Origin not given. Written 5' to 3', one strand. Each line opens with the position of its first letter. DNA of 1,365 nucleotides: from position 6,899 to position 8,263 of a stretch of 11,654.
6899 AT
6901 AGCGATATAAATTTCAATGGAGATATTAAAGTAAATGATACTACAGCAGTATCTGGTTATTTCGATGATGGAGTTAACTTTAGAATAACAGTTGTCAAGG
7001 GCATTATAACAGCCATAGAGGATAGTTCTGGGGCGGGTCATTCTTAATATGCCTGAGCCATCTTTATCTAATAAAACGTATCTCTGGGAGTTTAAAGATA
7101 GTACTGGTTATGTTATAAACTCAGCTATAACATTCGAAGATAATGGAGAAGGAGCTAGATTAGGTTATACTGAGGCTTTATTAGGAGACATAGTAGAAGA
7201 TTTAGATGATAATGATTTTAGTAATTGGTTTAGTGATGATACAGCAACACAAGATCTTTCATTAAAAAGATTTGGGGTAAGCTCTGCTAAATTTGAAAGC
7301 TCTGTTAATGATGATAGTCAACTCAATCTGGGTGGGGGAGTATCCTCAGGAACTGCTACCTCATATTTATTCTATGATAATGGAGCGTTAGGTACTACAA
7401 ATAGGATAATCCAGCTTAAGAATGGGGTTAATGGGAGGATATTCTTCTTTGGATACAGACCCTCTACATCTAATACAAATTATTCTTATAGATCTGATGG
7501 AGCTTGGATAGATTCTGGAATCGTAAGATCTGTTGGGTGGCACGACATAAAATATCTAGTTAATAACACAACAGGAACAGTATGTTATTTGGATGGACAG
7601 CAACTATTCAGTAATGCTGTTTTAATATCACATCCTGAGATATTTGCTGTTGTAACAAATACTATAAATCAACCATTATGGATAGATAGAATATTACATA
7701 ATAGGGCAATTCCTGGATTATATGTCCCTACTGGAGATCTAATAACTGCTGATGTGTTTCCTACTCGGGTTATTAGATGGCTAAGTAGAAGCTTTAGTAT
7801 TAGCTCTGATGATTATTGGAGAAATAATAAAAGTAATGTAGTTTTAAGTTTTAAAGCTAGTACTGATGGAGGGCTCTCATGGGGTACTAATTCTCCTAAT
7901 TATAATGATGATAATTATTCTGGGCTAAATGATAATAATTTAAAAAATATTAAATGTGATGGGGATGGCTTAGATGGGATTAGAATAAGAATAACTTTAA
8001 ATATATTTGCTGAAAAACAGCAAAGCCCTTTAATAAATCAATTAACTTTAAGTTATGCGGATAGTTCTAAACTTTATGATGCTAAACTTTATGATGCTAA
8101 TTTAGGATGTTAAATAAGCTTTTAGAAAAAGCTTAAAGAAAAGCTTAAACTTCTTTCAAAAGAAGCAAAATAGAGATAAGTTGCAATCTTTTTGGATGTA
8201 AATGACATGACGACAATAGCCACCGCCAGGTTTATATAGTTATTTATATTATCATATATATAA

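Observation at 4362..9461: Seven-copy family of 21-bp palindromes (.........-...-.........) with compensatory arm changes, placed at gene 3' ends and bracketing the GC-rich segments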

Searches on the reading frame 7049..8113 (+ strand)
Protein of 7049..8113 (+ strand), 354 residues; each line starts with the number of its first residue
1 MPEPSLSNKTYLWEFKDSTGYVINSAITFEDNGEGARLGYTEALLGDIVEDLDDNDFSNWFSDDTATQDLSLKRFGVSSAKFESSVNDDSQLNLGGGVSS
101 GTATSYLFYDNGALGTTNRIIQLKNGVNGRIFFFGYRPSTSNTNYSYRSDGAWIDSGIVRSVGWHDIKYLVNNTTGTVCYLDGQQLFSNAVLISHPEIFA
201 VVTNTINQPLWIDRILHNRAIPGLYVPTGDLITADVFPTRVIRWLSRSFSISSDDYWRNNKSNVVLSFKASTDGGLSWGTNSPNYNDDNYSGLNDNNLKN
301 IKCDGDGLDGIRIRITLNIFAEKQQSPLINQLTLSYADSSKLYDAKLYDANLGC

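Call 12: search_protein_families(library=pfam, max_evalue=0.01, proteins=[window:7049-8113:+])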
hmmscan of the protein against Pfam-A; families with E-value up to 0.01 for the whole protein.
window:7049-8113:+ (354 aa): 0 families

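Call 29: find_related_loci(query=window:7049-8113:+, collection=viral_contigs, flank=10000)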
Query window:7049-8113:+ (354 aa) in viral_contigs; peptide patterns used: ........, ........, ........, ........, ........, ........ (x = any residue, [..] = any of these).
9 stretches matched a pattern, but none encodes a relative of the query by tblastn (E <= 1e-3).
